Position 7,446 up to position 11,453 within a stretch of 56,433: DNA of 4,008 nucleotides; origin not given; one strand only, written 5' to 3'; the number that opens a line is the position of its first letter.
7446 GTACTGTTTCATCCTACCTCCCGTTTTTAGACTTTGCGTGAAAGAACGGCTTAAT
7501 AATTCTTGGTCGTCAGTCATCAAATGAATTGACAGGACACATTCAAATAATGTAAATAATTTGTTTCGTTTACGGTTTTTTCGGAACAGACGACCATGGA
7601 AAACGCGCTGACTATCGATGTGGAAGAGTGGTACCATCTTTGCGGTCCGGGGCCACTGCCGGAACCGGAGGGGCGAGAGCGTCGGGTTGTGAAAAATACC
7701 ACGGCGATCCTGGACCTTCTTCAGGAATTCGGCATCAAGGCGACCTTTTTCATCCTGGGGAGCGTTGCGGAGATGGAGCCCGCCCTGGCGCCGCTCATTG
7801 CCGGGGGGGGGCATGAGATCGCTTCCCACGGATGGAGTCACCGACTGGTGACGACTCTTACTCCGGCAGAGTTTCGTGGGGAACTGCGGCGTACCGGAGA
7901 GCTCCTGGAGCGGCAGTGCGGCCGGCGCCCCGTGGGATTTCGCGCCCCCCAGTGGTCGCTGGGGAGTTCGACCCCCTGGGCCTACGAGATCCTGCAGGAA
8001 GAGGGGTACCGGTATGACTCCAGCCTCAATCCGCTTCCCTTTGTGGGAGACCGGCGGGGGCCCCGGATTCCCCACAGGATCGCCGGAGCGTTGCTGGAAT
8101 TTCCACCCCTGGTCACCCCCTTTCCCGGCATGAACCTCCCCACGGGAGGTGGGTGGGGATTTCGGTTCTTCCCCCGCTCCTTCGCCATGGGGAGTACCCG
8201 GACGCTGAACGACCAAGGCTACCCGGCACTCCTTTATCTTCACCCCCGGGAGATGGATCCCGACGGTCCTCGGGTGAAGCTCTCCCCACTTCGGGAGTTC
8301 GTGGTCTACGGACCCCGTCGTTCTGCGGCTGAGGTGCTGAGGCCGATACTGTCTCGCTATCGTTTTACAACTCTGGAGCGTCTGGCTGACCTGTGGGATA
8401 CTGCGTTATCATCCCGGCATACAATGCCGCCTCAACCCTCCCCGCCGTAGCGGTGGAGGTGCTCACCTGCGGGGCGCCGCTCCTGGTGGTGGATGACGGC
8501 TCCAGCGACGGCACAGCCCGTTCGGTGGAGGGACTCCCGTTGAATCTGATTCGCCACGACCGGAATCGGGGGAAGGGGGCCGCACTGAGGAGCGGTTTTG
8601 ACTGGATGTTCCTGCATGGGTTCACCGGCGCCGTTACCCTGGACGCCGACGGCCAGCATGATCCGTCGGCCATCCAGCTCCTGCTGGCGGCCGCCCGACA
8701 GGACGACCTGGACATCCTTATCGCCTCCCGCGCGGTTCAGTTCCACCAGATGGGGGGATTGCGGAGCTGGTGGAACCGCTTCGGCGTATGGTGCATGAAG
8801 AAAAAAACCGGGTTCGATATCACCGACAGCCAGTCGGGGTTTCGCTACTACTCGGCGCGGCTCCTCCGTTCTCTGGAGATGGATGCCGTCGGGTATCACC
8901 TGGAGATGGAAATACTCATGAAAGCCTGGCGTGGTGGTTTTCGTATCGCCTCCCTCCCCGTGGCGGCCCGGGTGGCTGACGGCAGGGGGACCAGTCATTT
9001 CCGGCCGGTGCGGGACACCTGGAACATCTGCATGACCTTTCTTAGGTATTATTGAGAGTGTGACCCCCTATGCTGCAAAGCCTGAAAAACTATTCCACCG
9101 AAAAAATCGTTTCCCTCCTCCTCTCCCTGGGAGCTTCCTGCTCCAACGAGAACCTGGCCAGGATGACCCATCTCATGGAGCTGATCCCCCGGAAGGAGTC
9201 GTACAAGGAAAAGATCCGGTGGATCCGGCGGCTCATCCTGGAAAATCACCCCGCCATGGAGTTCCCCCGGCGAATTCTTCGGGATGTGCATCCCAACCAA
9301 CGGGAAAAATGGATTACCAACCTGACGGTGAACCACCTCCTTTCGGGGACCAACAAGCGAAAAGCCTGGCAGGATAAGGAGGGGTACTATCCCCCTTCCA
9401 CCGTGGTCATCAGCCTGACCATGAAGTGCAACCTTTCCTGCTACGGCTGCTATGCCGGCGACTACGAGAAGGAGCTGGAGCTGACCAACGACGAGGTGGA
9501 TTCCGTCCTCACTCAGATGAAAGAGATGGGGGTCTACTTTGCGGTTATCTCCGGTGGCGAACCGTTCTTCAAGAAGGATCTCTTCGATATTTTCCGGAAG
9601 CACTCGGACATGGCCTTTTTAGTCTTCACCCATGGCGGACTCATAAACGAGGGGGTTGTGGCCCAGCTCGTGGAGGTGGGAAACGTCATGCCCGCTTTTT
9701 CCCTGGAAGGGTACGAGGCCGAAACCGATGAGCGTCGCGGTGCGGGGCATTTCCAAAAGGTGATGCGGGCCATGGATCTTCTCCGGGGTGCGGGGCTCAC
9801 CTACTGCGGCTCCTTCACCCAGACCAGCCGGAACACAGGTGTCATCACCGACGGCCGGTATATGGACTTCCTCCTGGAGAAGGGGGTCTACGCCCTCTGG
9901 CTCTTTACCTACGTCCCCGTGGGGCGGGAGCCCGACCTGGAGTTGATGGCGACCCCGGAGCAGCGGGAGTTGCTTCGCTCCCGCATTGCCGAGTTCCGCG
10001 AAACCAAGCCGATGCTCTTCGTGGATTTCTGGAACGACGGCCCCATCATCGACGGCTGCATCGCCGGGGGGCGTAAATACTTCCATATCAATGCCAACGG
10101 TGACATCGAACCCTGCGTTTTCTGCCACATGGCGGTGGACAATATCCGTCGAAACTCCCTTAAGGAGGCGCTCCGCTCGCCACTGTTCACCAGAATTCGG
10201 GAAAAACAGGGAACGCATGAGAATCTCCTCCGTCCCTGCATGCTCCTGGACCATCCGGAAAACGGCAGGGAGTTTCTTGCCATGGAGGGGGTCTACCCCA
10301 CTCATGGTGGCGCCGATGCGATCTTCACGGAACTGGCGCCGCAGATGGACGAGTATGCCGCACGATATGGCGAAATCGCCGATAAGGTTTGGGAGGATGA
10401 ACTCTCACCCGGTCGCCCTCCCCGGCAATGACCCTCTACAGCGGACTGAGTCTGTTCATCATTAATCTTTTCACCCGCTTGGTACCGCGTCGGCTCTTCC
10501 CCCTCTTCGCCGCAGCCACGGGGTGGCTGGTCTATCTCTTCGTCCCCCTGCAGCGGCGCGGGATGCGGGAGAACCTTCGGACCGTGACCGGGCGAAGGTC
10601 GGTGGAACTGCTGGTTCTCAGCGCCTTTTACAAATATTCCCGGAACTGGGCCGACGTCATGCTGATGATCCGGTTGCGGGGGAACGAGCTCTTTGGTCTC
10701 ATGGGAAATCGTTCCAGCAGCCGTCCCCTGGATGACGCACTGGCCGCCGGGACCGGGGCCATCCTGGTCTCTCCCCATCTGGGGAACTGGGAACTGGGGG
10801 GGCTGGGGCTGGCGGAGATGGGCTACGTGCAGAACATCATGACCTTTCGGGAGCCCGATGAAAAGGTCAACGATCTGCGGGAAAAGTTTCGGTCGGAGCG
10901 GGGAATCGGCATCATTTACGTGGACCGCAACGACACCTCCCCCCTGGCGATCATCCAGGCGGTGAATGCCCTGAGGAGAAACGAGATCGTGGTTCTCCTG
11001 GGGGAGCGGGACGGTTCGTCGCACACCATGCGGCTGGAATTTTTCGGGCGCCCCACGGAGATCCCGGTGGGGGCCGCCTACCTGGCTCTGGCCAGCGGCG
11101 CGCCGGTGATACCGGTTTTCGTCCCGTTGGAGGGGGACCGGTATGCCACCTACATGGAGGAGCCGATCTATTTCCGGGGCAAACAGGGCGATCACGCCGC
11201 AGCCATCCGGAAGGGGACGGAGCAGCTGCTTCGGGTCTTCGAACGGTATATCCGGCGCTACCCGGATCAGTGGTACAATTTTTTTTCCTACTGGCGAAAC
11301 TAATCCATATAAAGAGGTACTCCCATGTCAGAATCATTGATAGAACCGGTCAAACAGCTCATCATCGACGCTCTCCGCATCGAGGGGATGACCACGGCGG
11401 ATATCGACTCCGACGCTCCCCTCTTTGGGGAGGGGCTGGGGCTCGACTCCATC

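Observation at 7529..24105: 17-gene translationally coupled lipid cluster: type II KS/KR/DH/TE/ACP core, aryl-polyene-like LolA/MMPL export module and four radical SAM enzymes, product unknown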

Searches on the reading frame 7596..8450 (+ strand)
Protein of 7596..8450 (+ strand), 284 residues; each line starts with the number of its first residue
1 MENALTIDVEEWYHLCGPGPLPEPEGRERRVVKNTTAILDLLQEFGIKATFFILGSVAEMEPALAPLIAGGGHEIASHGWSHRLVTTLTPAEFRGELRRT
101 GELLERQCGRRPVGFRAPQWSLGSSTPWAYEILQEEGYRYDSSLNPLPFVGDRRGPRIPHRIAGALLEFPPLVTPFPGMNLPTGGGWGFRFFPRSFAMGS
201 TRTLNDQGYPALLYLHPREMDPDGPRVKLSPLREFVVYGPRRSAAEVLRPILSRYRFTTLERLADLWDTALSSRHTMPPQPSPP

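Call 4: search_protein_families(library=pfam, proteins=[window:7596-8450:+])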
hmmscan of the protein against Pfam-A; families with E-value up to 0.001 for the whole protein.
window:7596-8450:+ (284 aa): 2 families
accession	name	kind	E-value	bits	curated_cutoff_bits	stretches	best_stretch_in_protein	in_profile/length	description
PF11959.13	DUF3473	-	5.6e-28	97.9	29.6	1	142-263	1-128/130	Domain of unknown function (DUF3473)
PF01522.26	Polysacc_deac_1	-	4.6e-22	78.7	23.1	1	33-126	19-112/124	Polysaccharide deacetylase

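Call 6: search_protein_families(library=ncbifam, proteins=[window:7596-8450:+], max_evalue=0.00001)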
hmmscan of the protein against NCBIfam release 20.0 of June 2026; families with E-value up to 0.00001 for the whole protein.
window:7596-8450:+ (284 aa): 7 families
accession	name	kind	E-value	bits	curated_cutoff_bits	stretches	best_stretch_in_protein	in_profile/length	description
TIGR03006.1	pepcterm_polyde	equivalog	3.8e-62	209.9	276.2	1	3-263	1-270/272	XrtA system polysaccharide deacetylase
TIGR02764.1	spore_ybaN_pdaB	equivalog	1.7e-15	57.3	237.4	1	33-123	19-109/191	polysaccharide deacetylase family sporulation protein PdaB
NF045821.1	PgAcgDacpgdA1_Bac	equivalog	3e-12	46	400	1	34-120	102-188/282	peptidoglycan-N-acetylglucosamine deacetylase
TIGR04243.1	nodulat_NodB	equivalog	5e-12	45.7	240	1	35-118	17-101/197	chitooligosaccharide deacetylase NodB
TIGR02873.1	spore_ylxY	hypoth_equivalog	1.3e-10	41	391.5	1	37-121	102-186/268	probable sporulation protein, polysaccharide deacetylase family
TIGR02884.1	spore_pdaA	equivalog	5.4e-08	32.8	298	1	34-118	51-136/224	delta-lactam-biosynthetic de-N-acetylase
NF045820.1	PgAcgDacpgdA_Strep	equivalog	7e-08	31.7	800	1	34-110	282-358/463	peptidoglycan-N-acetylglucosamine deacetylase PgdA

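Call 71: search_solved_structures(query=window:7596-8450:+, max_evalue=0.001)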
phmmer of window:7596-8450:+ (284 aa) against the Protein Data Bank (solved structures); distinct sequences matched with E-value up to 0.001: 35.
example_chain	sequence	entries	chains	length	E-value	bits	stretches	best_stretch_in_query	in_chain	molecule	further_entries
3rxz_A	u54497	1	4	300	2.2e-15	60.1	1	37-145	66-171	Polysaccharide deacetylase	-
5o6y_A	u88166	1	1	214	9.4e-13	51.5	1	34-131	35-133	Peptidoglycan N-acetylglucosamine deacetylase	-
3qbu_A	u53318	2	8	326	4.4e-12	49.3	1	37-145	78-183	Putative uncharacterized protein | peptidoglycan deacetylase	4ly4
5o6y_B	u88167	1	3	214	6e-12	48.8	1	34-129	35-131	Peptidoglycan N-acetylglucosamine deacetylase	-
4l1g_A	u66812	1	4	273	6e-12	48.8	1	34-129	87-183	Peptidoglycan N-acetylglucosamine deacetylase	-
7y51_A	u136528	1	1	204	7.7e-11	45.2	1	36-124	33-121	Predicted xylanase/chitin deacetylase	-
7fbw_A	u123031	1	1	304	1.9e-10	43.9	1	36-123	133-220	Predicted xylanase/chitin deacetylase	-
6h8n_A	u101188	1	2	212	2.7e-10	43.4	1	34-122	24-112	Peptidoglycan-N-acetylmuramic acid deacetylase PdaC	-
6h8l_A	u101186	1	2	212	2.7e-10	43.4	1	34-122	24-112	Peptidoglycan-N-acetylmuramic acid deacetylase PdaC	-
2c71_A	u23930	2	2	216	4e-10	42.9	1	35-120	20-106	GLYCOSIDE HYDROLASE, FAMILY 11:CLOSTRIDIUM CELLULOSOME ENZYME, DOCKERIN TYPE I:POLYSACCHAR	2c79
7bly_A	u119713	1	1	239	5.1e-10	42.5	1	35-138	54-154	Aspergillus niger contig An12c0130, genomic contig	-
5lfz_A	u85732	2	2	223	1.6e-08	37.6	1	35-123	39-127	ArCE4A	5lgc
3s6o_A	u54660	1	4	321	2.8e-08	36.8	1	40-152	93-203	Polysaccharide deacetylase family protein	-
7ax7_A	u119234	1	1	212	7.2e-08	35.4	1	34-122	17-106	Endo-1,4-beta-xylanase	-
6hm9_A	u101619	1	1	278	9.1e-08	35.1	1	37-122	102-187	Putative polysaccharide deacetylase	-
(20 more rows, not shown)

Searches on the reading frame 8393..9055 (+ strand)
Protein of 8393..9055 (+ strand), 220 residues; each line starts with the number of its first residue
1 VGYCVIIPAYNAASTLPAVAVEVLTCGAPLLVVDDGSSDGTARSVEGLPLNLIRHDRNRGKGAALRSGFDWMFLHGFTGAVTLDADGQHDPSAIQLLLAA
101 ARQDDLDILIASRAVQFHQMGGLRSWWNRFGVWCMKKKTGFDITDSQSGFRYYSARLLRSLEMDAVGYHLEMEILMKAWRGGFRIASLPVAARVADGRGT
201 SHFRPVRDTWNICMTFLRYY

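Call 4: search_protein_families(library=pfam, proteins=[window:8393-9055:+])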
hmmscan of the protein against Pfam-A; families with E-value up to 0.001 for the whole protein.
window:8393-9055:+ (220 aa): 1 family
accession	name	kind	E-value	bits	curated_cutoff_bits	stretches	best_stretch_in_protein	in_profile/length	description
PF00535.33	Glycos_transf_2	-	2.5e-18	67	23.3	1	4-125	1-127/168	Glycosyl transferase family 2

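Call 6: search_protein_families(library=ncbifam, proteins=[window:8393-9055:+], max_evalue=0.00001)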
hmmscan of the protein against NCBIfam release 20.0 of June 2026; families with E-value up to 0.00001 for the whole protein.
window:8393-9055:+ (220 aa): 7 families
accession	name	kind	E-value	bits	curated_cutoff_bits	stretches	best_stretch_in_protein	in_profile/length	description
NF058614.1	PPMAGASynPpgS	equivalog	4e-23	82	370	1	5-191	4-195/226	polyprenyl-phospho-N-acetylgalactosaminyl synthase PpgS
TIGR04182.1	glyco_TIGR04182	equivalog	3e-19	69.5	325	1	4-218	3-216/293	S-layer glycoprotein N-glycosyltransferase AglJ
NF007986.1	PRK10714.1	equivalog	5.9e-07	28.8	529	1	4-158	9-169/316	undecaprenyl-phosphate 4-deoxy-4-formamido-L-arabinose transferase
TIGR04283.1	glyco_like_mftF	equivalog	1.8e-06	27.7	182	1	4-75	2-80/221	TIGR04283 family arsenosugar biosynthesis glycosyltransferase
NF041865.1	EpsU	equivalog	2.1e-06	27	700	1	5-118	43-157/394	exopolysaccharide biosynthesis GT2 family glycosyltransferase EpsU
NF047588.1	GlcsyltransPgfSStrep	equivalog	2.7e-06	26.8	500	1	28-160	35-166/308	glycosyltransferase PgfS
TIGR03965.1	mycofact_glyco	equivalog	2.9e-06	26.4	280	1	5-69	78-150/467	mycofactocin biosynthesis glycosyltransferase MftF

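Call 72: search_solved_structures(query=window:8393-9055:+, max_evalue=0.001)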
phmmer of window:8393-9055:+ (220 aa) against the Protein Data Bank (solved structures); distinct sequences matched with E-value up to 0.001: 6.
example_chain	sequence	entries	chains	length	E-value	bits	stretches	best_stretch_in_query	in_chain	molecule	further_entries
5mlz_A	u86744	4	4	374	5.6e-09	39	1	3-179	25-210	Dolichol monophosphate mannose synthase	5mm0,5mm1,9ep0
9bhc_C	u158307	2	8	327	1e-05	28.3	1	4-109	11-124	Undecaprenyl-phosphate 4-deoxy-4-formamido-L-arabinose transferase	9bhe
9hwj_A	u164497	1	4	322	1.3e-05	28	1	4-109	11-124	Undecaprenyl-phosphate 4-deoxy-4-formamido-L-arabinose transferase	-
8vxh_A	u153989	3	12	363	1.3e-05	28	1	4-109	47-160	Undecaprenyl-phosphate 4-deoxy-4-formamido-L-arabinose transferase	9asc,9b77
2z87_A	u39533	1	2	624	8.9e-05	25.2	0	5-156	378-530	Chondroitin synthase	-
2z86_A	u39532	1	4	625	9e-05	25.2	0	5-156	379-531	Chondroitin synthase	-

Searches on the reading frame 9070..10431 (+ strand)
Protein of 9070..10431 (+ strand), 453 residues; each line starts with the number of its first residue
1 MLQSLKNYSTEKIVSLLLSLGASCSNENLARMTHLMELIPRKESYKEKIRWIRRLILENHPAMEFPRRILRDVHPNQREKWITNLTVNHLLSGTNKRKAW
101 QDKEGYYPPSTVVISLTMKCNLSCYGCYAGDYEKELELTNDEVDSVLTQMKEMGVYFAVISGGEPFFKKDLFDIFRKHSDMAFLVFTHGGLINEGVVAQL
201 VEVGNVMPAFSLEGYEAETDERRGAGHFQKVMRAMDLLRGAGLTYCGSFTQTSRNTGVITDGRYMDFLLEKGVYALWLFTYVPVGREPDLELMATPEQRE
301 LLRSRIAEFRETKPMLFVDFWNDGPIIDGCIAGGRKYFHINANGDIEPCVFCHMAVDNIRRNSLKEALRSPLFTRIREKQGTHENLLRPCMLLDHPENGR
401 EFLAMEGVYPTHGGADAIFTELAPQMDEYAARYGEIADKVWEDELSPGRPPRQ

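Call 4: search_protein_families(library=pfam, proteins=[window:9070-10431:+])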
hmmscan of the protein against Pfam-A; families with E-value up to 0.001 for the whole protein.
window:9070-10431:+ (453 aa): 2 families
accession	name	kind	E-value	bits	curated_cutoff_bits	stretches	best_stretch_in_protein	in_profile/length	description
PF04055.27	Radical_SAM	-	4.2e-17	63.3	29.5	1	114-245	1-143/166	Radical SAM superfamily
PF13186.11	SPASM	-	1.3e-08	35.4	21.5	1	330-390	1-63/67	Iron-sulfur cluster-binding domain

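Call 6: search_protein_families(library=ncbifam, proteins=[window:9070-10431:+], max_evalue=0.00001)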
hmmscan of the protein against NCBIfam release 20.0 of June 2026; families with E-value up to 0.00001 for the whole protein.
window:9070-10431:+ (453 aa): 42 families (the best 25 are shown)
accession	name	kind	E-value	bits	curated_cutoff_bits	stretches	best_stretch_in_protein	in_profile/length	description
TIGR04545.1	rSAM_ahbD_hemeb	equivalog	4.4e-27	95.4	500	1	114-294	4-188/339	heme b synthase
TIGR04055.1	rSAM_NirJ2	equivalog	1.4e-25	90.5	500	1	116-379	6-285/326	putative heme d1 biosynthesis radical SAM protein NirJ2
NF045574.1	sacti_mat_StsB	exception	2.4e-23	82.7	625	1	78-380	66-372/466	StsB family radical SAM/SPASM domain sactipeptide maturase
TIGR04051.1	rSAM_NirJ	equivalog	2.1e-21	76.3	515.45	1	112-259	4-156/354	heme d1 biosynthesis radical SAM protein NirJ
TIGR04053.2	TIGR04053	equivalog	1.3e-20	74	395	1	109-302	7-206/366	TIGR04053 family radical SAM/SPASM domain-containing protein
TIGR03962.1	mycofact_rSAM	equivalog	6e-19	68.4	265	1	105-383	7-298/339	mycofactocin radical SAM maturase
NF050035.1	rSAM_WgK_link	exception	3.5e-18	65.7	650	1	105-259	4-164/367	radical SAM/SPASM peptide maturase WgkB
TIGR04250.1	SCM_rSAM_ScmE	equivalog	1e-17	64.1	400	1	109-245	2-144/358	SynChlorMet cassette radical SAM/SPASM protein ScmE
TIGR04546.1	rSAM_ahbC_deAc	equivalog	4.2e-17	62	650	1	111-325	40-265/390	12,18-didecarboxysiroheme deacetylase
TIGR04054.1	rSAM_NirJ1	equivalog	2.6e-16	59.2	650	1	111-242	37-173/387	putative heme d1 biosynthesis radical SAM protein NirJ1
TIGR04303.1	GeoRSP_rSAM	equivalog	2.7e-16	60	400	1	109-382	4-290/325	GeoRSP system radical SAM/SPASM protein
TIGR04347.1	pseudo_SAM_Halo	equivalog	1.2e-15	57.7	525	1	111-290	39-221/390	TIGR04347 family pseudo-SAM/SPASM protein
TIGR04103.1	rSAM_nif11_3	equivalog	1.9e-15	56.4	725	1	110-289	5-186/412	nif11-class peptide radical SAM maturase 3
TIGR02668.1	moaA_archaeal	equivalog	1e-14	54.3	325.25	1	112-235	12-140/303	GTP 3',8-cyclase MoaA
TIGR04082.1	rSAM_for_selen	equivalog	1.4e-14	53.7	350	1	115-311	204-401/516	thio(seleno)oxazole modification radical SAM maturase SbtM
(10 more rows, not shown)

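Call 65: search_solved_structures(query=window:9070-10431:+, max_evalue=0.000001)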
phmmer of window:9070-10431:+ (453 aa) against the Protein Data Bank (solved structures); distinct sequences matched with E-value up to 0.000001: 3.
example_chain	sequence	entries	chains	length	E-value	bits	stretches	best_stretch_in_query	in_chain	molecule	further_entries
6efn_A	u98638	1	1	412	5.9e-10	41.5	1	107-366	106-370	Sporulation killing factor maturation protein SkfB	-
7voc_C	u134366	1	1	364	3.1e-07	32.6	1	89-236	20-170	Cytosylglucuronate decarboxylase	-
7vob_C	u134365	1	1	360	3.1e-07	32.6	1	89-236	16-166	Cytosylglucuronate decarboxylase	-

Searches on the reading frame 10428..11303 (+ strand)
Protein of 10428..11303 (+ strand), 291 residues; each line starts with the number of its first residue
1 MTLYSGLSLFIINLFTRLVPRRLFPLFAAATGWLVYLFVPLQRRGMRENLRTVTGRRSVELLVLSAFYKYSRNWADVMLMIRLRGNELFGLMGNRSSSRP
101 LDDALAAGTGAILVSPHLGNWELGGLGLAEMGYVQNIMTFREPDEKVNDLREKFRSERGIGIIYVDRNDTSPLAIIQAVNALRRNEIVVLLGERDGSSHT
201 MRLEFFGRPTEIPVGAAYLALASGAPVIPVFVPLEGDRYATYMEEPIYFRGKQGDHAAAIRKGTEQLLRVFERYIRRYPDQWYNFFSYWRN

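Call 4: search_protein_families(library=pfam, proteins=[window:10428-11303:+])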
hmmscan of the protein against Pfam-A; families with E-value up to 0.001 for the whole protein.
window:10428-11303:+ (291 aa): 1 family
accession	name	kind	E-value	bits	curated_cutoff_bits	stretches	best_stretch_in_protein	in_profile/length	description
PF03279.18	Lip_A_acyltrans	-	5e-26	92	22.3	1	10-290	19-294/295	Bacterial lipid A biosynthesis acyltransferase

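Call 6: search_protein_families(library=ncbifam, proteins=[window:10428-11303:+], max_evalue=0.00001)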
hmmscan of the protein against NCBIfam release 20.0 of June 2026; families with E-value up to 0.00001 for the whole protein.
window:10428-11303:+ (291 aa): 9 families
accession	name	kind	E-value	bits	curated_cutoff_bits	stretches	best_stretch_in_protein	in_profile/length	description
NF005919.0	PRK07920.1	equivalog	5.2e-32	111.1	209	1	43-289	49-293/311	phosphatidylinositol mannoside acyltransferase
NF006270.0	PRK08419.1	equivalog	1e-16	61.1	248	1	10-289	11-288/298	lipid A biosynthesis lauroyl acyltransferase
NF006487.0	PRK08905.1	equivalog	1.1e-13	50.9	281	1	13-271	8-262/290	lysophospholipid acyltransferase family protein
NF005120.0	PRK06553.1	equivalog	1.4e-12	47.6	273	1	108-290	131-307/308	lipid A biosynthesis lauroyl acyltransferase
NF004569.0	PRK05906.1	equivalog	3.8e-08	32.6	439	1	104-290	135-313/454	lipid A biosynthesis lauroyl acyltransferase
NF006432.0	PRK08706.1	equivalog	7.3e-08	32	384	1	10-285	5-274/289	lipid A biosynthesis lauroyl acyltransferase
TIGR02207.1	lipid_A_htrB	subfamily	1.2e-06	28.2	297.8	1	101-282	112-284/303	LpxL/LpxP family Kdo(2)-lipid IV(A) lauroyl/palmitoleoyl acyltransferase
NF004190.0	PRK05645.1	equivalog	2.6e-06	26.7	377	0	11-159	12-161/295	lysophospholipid acyltransferase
NF006438.0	PRK08734.1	equivalog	9.6e-06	24.8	363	0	97-149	101-151/305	lauroyl acyltransferase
